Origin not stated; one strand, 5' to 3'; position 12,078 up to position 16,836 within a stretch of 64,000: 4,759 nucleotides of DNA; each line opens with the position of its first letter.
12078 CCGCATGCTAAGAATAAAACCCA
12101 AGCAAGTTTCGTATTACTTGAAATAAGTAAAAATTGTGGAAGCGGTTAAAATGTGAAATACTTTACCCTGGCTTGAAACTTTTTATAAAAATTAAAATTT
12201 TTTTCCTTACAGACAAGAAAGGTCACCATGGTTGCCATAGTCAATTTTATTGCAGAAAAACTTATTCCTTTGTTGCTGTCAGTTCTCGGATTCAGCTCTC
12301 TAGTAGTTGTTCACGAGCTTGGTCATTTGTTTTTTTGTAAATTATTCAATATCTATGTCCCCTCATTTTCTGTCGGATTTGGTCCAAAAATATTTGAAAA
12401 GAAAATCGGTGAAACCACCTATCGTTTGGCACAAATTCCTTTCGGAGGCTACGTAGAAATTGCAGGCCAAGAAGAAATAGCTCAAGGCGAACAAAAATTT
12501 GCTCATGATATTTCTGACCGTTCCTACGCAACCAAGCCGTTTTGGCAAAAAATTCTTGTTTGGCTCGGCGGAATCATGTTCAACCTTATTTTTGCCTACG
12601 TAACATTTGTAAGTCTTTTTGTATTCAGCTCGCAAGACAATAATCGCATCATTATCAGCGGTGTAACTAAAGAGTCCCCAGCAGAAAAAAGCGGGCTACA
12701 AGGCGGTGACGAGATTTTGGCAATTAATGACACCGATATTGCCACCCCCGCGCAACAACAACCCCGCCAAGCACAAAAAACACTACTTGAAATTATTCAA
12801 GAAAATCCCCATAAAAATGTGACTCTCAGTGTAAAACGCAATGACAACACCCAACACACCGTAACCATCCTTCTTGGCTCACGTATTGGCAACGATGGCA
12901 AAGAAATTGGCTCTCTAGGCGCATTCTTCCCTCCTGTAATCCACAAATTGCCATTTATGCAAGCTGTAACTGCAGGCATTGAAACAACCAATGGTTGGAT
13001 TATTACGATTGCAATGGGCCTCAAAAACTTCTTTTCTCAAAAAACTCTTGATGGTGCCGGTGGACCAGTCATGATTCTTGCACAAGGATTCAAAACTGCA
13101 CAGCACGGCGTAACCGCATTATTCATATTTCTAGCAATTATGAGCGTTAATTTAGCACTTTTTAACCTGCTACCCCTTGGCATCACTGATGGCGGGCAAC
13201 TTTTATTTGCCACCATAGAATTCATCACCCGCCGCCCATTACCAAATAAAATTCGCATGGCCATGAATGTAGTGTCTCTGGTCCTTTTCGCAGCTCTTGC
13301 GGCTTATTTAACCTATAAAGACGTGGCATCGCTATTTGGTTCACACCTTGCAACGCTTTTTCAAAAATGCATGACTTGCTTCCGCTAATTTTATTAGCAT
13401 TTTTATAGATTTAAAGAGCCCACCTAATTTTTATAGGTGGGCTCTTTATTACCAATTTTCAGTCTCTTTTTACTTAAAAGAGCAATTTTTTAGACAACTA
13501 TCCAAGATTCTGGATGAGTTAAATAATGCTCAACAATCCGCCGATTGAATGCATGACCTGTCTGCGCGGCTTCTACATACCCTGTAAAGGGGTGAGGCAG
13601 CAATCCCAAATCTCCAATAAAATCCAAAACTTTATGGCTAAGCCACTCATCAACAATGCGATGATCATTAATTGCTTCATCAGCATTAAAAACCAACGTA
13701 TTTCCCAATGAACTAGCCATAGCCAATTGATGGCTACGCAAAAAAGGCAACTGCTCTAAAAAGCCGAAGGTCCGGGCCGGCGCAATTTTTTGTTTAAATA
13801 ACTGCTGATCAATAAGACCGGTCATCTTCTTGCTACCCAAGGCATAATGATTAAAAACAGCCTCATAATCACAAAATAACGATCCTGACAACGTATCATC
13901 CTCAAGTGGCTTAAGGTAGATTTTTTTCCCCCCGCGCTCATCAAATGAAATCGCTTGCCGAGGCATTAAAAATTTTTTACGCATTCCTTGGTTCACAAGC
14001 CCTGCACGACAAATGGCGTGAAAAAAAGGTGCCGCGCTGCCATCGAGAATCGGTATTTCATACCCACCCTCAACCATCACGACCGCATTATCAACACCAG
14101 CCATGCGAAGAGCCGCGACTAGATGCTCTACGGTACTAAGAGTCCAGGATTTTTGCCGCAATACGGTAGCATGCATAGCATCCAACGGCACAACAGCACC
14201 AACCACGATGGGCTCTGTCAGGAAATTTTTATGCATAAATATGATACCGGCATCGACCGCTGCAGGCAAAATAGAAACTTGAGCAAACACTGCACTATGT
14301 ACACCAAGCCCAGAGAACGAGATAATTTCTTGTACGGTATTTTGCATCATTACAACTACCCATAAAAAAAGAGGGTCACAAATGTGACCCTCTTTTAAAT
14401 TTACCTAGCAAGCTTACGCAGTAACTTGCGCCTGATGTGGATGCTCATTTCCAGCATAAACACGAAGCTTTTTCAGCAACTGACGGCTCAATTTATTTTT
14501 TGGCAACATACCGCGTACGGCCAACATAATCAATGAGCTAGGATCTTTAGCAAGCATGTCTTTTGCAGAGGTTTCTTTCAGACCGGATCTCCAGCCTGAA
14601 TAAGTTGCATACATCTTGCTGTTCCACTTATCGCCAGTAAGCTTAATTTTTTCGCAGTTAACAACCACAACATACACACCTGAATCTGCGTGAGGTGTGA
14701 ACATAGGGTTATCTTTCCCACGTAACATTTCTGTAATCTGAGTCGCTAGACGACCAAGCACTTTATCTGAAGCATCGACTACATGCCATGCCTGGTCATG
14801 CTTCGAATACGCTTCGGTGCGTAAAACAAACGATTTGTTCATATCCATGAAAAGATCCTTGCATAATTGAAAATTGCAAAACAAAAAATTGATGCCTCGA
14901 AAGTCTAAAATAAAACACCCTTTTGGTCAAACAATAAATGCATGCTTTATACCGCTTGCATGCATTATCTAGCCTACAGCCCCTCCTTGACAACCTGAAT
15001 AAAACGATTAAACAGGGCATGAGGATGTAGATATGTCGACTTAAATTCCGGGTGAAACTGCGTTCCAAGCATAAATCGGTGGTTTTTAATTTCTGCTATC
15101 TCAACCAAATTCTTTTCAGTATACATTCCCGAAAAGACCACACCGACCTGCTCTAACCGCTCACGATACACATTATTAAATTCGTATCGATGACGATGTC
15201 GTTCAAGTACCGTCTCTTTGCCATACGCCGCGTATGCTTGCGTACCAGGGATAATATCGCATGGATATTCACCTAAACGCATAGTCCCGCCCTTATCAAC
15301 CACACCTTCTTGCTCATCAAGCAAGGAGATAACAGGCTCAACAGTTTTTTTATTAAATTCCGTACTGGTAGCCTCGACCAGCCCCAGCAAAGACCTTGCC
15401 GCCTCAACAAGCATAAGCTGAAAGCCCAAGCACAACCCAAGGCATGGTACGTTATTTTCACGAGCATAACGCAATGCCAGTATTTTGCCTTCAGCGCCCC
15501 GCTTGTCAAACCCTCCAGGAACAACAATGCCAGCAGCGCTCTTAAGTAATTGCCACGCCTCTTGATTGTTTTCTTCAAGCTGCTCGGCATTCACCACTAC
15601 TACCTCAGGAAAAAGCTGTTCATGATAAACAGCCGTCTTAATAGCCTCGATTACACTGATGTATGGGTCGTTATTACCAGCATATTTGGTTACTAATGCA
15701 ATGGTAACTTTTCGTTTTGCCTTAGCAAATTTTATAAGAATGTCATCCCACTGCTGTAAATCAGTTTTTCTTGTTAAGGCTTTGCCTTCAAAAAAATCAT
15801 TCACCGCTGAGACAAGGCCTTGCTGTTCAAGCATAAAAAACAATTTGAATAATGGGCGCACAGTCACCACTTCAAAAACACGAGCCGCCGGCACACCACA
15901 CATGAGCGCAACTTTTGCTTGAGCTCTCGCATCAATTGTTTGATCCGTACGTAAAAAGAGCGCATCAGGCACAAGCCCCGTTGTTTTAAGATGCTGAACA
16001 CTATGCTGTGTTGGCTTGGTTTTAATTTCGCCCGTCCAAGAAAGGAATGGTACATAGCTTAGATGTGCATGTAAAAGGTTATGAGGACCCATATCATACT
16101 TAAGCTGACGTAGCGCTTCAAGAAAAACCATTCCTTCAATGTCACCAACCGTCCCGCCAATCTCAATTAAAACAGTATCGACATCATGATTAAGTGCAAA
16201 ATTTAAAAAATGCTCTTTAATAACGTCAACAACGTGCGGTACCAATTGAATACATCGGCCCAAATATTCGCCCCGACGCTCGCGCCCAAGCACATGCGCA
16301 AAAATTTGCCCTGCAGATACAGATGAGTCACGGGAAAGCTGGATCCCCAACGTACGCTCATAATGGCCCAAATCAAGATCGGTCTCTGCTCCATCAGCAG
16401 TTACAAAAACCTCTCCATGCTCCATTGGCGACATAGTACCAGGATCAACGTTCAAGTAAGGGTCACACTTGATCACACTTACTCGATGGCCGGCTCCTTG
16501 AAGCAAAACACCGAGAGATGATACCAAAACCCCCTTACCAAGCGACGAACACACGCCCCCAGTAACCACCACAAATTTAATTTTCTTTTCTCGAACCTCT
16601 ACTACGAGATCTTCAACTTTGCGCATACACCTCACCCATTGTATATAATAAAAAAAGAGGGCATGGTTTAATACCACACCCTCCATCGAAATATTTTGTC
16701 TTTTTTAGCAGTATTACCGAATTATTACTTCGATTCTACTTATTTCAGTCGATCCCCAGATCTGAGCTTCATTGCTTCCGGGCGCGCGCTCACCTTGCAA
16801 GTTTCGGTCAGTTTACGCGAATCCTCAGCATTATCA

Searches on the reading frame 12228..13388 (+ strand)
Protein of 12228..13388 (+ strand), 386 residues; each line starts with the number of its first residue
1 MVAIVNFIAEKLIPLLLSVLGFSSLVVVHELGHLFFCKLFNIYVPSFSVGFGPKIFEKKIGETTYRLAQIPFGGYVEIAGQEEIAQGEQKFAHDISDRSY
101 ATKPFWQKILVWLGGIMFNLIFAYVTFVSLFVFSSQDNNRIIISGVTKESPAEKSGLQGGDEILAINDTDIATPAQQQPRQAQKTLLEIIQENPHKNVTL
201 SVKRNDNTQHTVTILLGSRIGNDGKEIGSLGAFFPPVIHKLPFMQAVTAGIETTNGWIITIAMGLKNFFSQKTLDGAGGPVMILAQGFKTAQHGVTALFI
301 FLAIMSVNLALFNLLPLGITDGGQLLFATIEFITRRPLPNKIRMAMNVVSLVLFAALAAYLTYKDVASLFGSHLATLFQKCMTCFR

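Call 50: search_protein_families(library=pfam, proteins=[window:12228-13388:+], max_evalue=0.0001)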
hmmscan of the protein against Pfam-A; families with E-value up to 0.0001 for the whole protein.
window:12228-13388:+ (386 aa): 4 families
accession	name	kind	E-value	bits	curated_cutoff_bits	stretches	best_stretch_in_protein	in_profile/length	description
PF02163.28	Peptidase_M50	-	1.2e-54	185.5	27.2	1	19-356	3-220/221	Peptidase family M50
PF17820.7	PDZ_6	-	5.8e-09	36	27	1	142-204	1-54/54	PDZ domain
PF13180.12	PDZ_2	-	8.6e-09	36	27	1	136-210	9-75/80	PDZ domain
PF00595.29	PDZ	-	2.4e-08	34.7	23.2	1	136-184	20-70/81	PDZ domain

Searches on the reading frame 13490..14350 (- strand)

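Call 51: search_protein_families(library=pfam, proteins=[window:13490-14350:-], max_evalue=0.0001)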
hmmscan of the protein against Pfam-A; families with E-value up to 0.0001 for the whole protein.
window:13490-14350:- (286 aa): 1 family
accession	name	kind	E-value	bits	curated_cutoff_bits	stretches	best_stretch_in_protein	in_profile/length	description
PF03331.19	LpxC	-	1.4e-63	215.4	27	1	3-275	1-265/268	UDP-3-O-acyl N-acetylglycosamine deacetylase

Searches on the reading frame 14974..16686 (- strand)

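Call 51: search_protein_families(library=pfam, proteins=[window:14974-16686:-], max_evalue=0.0001)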
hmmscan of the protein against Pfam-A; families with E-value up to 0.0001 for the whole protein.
window:14974-16686:- (570 aa): 4 families
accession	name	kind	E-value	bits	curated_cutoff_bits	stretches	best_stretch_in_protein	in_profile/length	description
PF06418.20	CTP_synth_N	-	2.7e-103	345.4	26.1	1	37-298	1-262/265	CTP synthase N-terminus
PF00117.34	GATase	-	3.6e-33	115.3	22.8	1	340-564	4-189/190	Glutamine amidotransferase class-I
PF07722.19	Peptidase_C26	-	2.5e-07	31.1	20.5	1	403-547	96-219/219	Peptidase C26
PF01656.29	CbiA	-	4.8e-05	23.8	25.4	0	47-350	8-100/125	CobQ/CobB/MinD/ParA nucleotide binding domain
